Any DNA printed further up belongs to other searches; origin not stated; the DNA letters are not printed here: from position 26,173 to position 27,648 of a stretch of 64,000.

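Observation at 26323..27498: DegT-family enzyme with Lys-to-His active-site substitution: a 3,6-dideoxyhexose (colitose/ascarylose-type) branch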

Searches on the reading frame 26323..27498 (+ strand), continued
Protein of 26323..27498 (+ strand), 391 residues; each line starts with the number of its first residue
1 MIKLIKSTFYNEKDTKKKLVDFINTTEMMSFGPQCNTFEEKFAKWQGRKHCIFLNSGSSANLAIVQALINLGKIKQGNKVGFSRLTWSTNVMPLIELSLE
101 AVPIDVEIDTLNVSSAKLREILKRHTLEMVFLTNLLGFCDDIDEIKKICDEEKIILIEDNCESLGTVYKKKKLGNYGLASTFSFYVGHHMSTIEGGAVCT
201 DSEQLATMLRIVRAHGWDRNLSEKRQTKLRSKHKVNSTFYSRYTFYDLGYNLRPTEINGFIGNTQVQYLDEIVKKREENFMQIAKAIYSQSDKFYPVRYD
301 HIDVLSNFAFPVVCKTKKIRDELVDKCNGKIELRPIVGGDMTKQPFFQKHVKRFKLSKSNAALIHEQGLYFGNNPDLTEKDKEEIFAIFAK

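Call 15: find_encoding_contigs(protein=window:26323-27495:+, flank=10000, max_places=3)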
Protein window:26323-27495:+ (391 aa): 2 contigs read that carry it; 1 place shown.
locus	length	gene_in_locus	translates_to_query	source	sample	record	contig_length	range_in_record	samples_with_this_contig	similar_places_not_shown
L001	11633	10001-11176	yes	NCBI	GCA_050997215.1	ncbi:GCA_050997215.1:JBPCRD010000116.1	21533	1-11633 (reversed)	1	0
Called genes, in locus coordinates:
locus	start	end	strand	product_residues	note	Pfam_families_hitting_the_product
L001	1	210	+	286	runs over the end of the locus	PF00535:Glycos_transf_2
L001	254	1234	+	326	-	PF01073:3Beta_HSD, PF01370:Epimerase, PF02719:Polysacc_synt_2, PF04321:RmlD_sub_bind, PF05368:NmrA (weak), PF07993:NAD_binding_4 (faint), PF13460:NAD_binding_10 (weak), PF16363:GDP_Man_Dehyd, +1 more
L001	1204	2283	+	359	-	PF13439:Glyco_transf_4, PF13579:Glyco_trans_4_4 (faint), PF00534:Glycos_transf_1, PF13692:Glyco_trans_1_4, PF13524:Glyco_trans_1_2 (weak), PF20706:GT4-conflict (weak)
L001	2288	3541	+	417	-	-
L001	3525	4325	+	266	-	PF00535:Glycos_transf_2, PF10111:Glyco_tranf_2_2 (faint)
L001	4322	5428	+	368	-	PF13439:Glyco_transf_4 (weak), PF20706:GT4-conflict, PF00534:Glycos_transf_1, PF13692:Glyco_trans_1_4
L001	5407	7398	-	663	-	-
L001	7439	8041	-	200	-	-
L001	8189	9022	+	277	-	PF13641:Glyco_tranf_2_3 (weak), PF00535:Glycos_transf_2, PF10111:Glyco_tranf_2_2 (weak)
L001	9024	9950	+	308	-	PF04321:RmlD_sub_bind, PF01073:3Beta_HSD, PF01370:Epimerase, PF16363:GDP_Man_Dehyd, PF02719:Polysacc_synt_2, PF07993:NAD_binding_4 (weak)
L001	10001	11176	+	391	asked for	PF01041:DegT_DnrJ_EryC1, PF01053:Cys_Met_Meta_PP (weak)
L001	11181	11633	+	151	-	?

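Call 17: find_encoding_contigs(protein=P0111, flank=10000, max_places=2)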
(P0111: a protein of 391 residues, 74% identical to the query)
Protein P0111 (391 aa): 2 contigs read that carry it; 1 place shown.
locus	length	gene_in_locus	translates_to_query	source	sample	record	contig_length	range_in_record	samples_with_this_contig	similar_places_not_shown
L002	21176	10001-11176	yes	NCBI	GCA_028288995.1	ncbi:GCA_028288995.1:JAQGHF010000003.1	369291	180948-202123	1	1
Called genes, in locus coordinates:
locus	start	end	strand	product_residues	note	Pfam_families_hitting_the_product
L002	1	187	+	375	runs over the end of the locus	PF13439:Glyco_transf_4, PF20706:GT4-conflict, PF00534:Glycos_transf_1, PF13692:Glyco_trans_1_4, PF13524:Glyco_trans_1_2 (weak)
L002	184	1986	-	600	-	PF13620:CarboxypepD_reg (faint)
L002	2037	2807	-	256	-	PF00702:Hydrolase (faint), PF08282:Hydrolase_3, PF03332:PMM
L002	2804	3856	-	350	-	PF00483:NTP_transferase, PF12804:NTP_transf_3 (weak), PF22640:ManC_GMP_beta-helix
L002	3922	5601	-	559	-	PF19830:DUF6311, PF25853:DUF6311_C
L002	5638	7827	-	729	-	-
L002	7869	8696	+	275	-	PF00535:Glycos_transf_2, PF10111:Glyco_tranf_2_2 (weak), PF13641:Glyco_tranf_2_3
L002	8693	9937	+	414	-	-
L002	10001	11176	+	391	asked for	PF01041:DegT_DnrJ_EryC1, PF01053:Cys_Met_Meta_PP, PF00266:Aminotran_5 (weak)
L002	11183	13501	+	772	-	PF13439:Glyco_transf_4 (faint), PF00534:Glycos_transf_1, PF13692:Glyco_trans_1_4, PF13524:Glyco_trans_1_2, PF20706:GT4-conflict (faint), PF00534:Glycos_transf_1, PF13692:Glyco_trans_1_4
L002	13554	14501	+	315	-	PF00535:Glycos_transf_2, PF10111:Glyco_tranf_2_2 (weak)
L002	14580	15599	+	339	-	PF20706:GT4-conflict, PF00534:Glycos_transf_1, PF13692:Glyco_trans_1_4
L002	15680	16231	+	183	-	-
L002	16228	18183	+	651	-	PF16158:N_BRCA1_IG (faint)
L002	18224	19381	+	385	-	PF20706:GT4-conflict, PF00534:Glycos_transf_1, PF13692:Glyco_trans_1_4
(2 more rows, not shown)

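Call 18: find_encoding_contigs(protein=P0033, flank=10000, max_places=2)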
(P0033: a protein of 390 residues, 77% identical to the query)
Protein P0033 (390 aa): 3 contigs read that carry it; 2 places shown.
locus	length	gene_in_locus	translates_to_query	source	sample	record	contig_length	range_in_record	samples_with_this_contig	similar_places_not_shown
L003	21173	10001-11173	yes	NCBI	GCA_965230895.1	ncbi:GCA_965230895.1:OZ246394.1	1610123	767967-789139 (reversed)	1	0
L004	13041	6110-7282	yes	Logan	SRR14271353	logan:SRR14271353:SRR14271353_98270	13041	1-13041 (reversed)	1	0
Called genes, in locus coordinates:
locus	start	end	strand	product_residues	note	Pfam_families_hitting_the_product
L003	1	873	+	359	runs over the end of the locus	PF13524:Glyco_trans_1_2 (faint), PF00534:Glycos_transf_1, PF13692:Glyco_trans_1_4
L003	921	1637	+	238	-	PF00535:Glycos_transf_2, PF10111:Glyco_tranf_2_2, PF13641:Glyco_tranf_2_3 (weak)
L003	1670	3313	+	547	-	PF13231:PMT_2 (weak)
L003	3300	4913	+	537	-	PF13231:PMT_2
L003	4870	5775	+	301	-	PF00535:Glycos_transf_2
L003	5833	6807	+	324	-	PF01073:3Beta_HSD, PF01370:Epimerase, PF02719:Polysacc_synt_2, PF04321:RmlD_sub_bind, PF05368:NmrA, PF13460:NAD_binding_10, PF16363:GDP_Man_Dehyd, PF07993:NAD_binding_4, +1 more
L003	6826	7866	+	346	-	PF13439:Glyco_transf_4, PF00534:Glycos_transf_1, PF13692:Glyco_trans_1_4, PF20706:GT4-conflict (weak)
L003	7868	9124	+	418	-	PF01943:Polysacc_synt (weak), PF13440:Polysacc_synt_3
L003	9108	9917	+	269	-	PF00535:Glycos_transf_2, PF10111:Glyco_tranf_2_2 (weak), PF13641:Glyco_tranf_2_3 (weak)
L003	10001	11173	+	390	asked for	PF01041:DegT_DnrJ_EryC1, PF01053:Cys_Met_Meta_PP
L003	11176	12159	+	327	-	PF00106:adh_short (weak), PF01073:3Beta_HSD, PF01370:Epimerase, PF02719:Polysacc_synt_2 (weak), PF05368:NmrA, PF07993:NAD_binding_4, PF16363:GDP_Man_Dehyd, PF13460:NAD_binding_10, +1 more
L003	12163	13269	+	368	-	PF02350:Epimerase_2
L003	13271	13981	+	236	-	PF13302:Acetyltransf_3 (weak), PF00583:Acetyltransf_1, PF13673:Acetyltransf_10, PF13508:Acetyltransf_7, PF08445:FR47 (faint)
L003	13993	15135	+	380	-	PF00266:Aminotran_5 (weak), PF01041:DegT_DnrJ_EryC1, PF00155:Aminotran_1_2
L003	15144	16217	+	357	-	PF00535:Glycos_transf_2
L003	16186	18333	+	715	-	-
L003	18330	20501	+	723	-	-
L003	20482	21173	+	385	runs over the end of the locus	PF00534:Glycos_transf_1, PF13692:Glyco_trans_1_4, PF26337:Gtf3_C (weak)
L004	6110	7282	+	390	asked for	PF01041:DegT_DnrJ_EryC1, PF01053:Cys_Met_Meta_PP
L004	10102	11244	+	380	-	PF00266:Aminotran_5 (weak), PF01041:DegT_DnrJ_EryC1, PF00155:Aminotran_1_2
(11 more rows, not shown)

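Call 19: search_solved_structures(query=window:26323-27495:+, max_evalue=1e-28, show_alignments=5)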
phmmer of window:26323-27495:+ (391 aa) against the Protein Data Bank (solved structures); distinct sequences matched with E-value up to 1e-28: 7.
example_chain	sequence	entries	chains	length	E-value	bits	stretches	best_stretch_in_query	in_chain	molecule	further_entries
2gms_A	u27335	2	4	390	7.5e-58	199.4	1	14-374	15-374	Putative pyridoxamine 5-phosphate-dependent dehydrase, Wbdk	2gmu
3b8x_A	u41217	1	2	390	7.3e-57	196.1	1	14-374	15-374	Pyridoxamine 5-phosphate-dependent dehydrase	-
2r0t_A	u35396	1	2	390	1.4e-56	195.2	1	14-374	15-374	Pyridoxamine 5-phosphate-dependent dehydrase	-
3gr9_A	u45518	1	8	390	1.5e-56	195.1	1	14-374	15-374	ColD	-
3bcx_A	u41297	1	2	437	2.3e-41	145.1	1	32-383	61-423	CDP-6-deoxy-L-threo-D-glycero-4-hexulose-3-dehydrase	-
3bb8_A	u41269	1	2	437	4.1e-40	141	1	32-383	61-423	CDP-4-keto-6-deoxy-D-glucose-3-dehydrase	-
9wvy_A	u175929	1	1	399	2.1e-30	109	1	20-283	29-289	Putative NDP-4-keto-6-deoxyglucose-3-dehydratase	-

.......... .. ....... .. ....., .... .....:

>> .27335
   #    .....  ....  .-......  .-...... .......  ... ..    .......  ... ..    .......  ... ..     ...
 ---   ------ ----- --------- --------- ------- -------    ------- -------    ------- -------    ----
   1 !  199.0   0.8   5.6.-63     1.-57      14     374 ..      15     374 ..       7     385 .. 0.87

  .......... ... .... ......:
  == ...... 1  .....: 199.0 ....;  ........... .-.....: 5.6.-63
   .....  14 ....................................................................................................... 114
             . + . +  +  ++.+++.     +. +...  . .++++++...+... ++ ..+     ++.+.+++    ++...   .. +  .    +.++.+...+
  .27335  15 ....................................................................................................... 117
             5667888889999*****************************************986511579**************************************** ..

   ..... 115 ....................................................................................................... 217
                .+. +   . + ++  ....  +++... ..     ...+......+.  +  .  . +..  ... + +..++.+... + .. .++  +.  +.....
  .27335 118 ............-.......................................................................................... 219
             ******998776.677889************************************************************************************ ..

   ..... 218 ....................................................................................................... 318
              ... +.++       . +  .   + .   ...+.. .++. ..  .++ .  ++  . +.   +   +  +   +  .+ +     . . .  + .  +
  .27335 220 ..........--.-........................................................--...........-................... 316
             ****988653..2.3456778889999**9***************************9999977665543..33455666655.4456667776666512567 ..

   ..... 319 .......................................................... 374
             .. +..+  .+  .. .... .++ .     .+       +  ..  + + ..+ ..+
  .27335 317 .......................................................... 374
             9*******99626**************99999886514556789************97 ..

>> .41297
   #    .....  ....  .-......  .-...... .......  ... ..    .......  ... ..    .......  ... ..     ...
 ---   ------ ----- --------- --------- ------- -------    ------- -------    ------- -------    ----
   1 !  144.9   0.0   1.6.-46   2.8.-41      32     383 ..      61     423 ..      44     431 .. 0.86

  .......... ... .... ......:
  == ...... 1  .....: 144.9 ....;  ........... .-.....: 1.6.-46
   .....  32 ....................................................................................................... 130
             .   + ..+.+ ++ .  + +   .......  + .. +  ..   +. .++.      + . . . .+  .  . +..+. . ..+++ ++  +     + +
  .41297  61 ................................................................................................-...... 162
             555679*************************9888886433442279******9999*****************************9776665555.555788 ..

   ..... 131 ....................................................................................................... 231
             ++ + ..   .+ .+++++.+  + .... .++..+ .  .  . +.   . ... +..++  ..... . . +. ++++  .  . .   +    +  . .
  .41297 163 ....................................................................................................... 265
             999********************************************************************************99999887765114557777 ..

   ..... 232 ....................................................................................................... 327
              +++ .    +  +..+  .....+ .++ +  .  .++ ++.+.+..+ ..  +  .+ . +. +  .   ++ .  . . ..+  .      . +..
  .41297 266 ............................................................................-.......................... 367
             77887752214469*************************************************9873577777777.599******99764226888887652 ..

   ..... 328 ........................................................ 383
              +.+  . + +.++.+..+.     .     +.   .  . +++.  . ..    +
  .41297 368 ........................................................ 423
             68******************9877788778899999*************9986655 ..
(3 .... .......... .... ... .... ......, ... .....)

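Call 23: find_encoding_contigs(protein=P0008, flank=10000, max_places=2)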
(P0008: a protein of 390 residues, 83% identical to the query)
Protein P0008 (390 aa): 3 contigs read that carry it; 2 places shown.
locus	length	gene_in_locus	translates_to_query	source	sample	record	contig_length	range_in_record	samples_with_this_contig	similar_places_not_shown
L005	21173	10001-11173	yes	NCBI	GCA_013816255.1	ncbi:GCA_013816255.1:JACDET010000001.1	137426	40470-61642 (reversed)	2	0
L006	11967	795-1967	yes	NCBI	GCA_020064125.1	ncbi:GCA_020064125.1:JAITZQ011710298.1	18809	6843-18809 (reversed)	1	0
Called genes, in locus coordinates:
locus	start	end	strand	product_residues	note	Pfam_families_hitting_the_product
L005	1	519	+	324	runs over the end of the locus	PF01073:3Beta_HSD, PF01370:Epimerase, PF02719:Polysacc_synt_2, PF04321:RmlD_sub_bind, PF05368:NmrA, PF07993:NAD_binding_4 (weak), PF08659:KR (weak), PF16363:GDP_Man_Dehyd, +1 more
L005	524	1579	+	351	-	PF13439:Glyco_transf_4, PF00534:Glycos_transf_1, PF13692:Glyco_trans_1_4, PF13524:Glyco_trans_1_2 (weak), PF20706:GT4-conflict (weak)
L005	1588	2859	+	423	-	-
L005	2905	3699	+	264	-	PF00535:Glycos_transf_2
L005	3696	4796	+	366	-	PF13439:Glyco_transf_4 (weak), PF20706:GT4-conflict, PF00534:Glycos_transf_1, PF13692:Glyco_trans_1_4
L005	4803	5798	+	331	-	PF00535:Glycos_transf_2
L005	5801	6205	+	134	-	PF00908:dTDP_sugar_isom (weak), PF05523:FdtA, PF14667:Polysacc_synt_C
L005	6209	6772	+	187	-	PF25084:LbH_EIF2B, PF25087:GMPPB_C (faint), PF00132:Hexapep, PF14602:Hexapep_2 (faint), PF00132:Hexapep (weak)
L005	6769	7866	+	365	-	PF00155:Aminotran_1_2, PF00266:Aminotran_5 (faint), PF01041:DegT_DnrJ_EryC1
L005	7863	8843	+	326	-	PF01073:3Beta_HSD, PF01370:Epimerase, PF02719:Polysacc_synt_2 (faint), PF05368:NmrA, PF13460:NAD_binding_10, PF16363:GDP_Man_Dehyd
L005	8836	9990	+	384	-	PF00534:Glycos_transf_1, PF13692:Glyco_trans_1_4, PF26337:Gtf3_C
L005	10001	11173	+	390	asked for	PF01041:DegT_DnrJ_EryC1, PF01053:Cys_Met_Meta_PP (weak)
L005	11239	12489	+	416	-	PF00534:Glycos_transf_1, PF13692:Glyco_trans_1_4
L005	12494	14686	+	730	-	-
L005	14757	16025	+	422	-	PF20706:GT4-conflict (weak), PF00534:Glycos_transf_1, PF13692:Glyco_trans_1_4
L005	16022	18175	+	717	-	-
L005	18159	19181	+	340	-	-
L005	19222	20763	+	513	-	PF13231:PMT_2 (weak)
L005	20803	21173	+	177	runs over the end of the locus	PF13439:Glyco_transf_4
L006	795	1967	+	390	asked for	PF01041:DegT_DnrJ_EryC1, PF01053:Cys_Met_Meta_PP (weak)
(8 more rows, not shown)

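Call 24: find_encoding_contigs(protein=P0060, flank=10000, max_places=2)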
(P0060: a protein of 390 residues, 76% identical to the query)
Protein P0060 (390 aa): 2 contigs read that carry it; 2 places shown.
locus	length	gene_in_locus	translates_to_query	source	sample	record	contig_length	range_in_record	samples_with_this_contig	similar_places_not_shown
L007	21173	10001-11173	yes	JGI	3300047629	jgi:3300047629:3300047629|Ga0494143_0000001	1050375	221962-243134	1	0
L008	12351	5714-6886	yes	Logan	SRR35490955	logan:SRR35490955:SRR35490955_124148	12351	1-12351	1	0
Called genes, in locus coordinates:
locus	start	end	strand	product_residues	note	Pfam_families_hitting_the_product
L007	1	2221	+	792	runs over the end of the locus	PF00534:Glycos_transf_1, PF13692:Glyco_trans_1_4, PF00534:Glycos_transf_1 (weak), PF13524:Glyco_trans_1_2 (weak)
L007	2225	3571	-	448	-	-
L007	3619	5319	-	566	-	-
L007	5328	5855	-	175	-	-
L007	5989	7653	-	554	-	-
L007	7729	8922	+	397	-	PF09594:GT87 (weak)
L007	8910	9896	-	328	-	PF01073:3Beta_HSD (weak), PF01370:Epimerase, PF04321:RmlD_sub_bind, PF07993:NAD_binding_4 (faint), PF16363:GDP_Man_Dehyd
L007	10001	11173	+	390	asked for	PF01041:DegT_DnrJ_EryC1, PF01053:Cys_Met_Meta_PP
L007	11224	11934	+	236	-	PF00535:Glycos_transf_2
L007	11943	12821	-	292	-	PF00535:Glycos_transf_2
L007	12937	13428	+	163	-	PF04138:GtrA_DPMS_TM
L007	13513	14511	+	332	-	PF00483:NTP_transferase, PF22640:ManC_GMP_beta-helix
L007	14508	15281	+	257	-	PF00702:Hydrolase (faint), PF08282:Hydrolase_3, PF03332:PMM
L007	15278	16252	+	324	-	PF01073:3Beta_HSD, PF01370:Epimerase, PF02719:Polysacc_synt_2 (weak), PF04321:RmlD_sub_bind, PF05368:NmrA (weak), PF13460:NAD_binding_10, PF16363:GDP_Man_Dehyd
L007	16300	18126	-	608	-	PF13522:GATase_6, PF13537:GATase_7, PF01380:SIS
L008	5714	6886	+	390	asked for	PF01041:DegT_DnrJ_EryC1, PF01053:Cys_Met_Meta_PP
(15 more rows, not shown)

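Call 27: search_protein_representatives(protein=window:26323-27495:+)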
Query: 391 residues. Proteins with E-value up to 0.001 (for the whole library): 23365; up to 1e-10: 6921; up to 1e-30: 655. The best 150 are listed.
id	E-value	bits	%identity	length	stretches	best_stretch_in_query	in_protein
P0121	8.7e-171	584.3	64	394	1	1-389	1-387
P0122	2.1e-162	556.7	62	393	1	1-390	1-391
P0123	5.8e-137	473.0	61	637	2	156-383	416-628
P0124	1.3e-135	468.5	66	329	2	1-184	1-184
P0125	1.2e-128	445.6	54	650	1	1-388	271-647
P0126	1.5e-119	415.6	64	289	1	2-274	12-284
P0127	3.2e-116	404.7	48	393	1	1-384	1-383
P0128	3.6e-115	401.3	51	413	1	1-386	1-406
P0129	9.4e-113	393.3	47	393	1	2-383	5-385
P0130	6.4e-110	384.0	54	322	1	69-388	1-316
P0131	1.3e-101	356.7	45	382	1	2-385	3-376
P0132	1.1e-98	347.0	63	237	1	155-389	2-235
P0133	2.7e-95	335.9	42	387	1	2-379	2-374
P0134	6.8e-95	334.5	45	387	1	1-382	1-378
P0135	2.8e-94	332.5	42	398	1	3-377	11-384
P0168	1.2e-68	248.2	35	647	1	11-384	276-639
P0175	3.5e-65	236.7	38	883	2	27-192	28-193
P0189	7.7e-62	225.7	37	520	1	5-378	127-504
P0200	3.5e-60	220.3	36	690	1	7-378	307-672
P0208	6.2e-59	216.2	38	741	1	26-375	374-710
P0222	5.1e-57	209.9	31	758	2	4-374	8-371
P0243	3.3e-55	203.9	32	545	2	18-382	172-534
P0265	8.7e-53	195.9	36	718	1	23-372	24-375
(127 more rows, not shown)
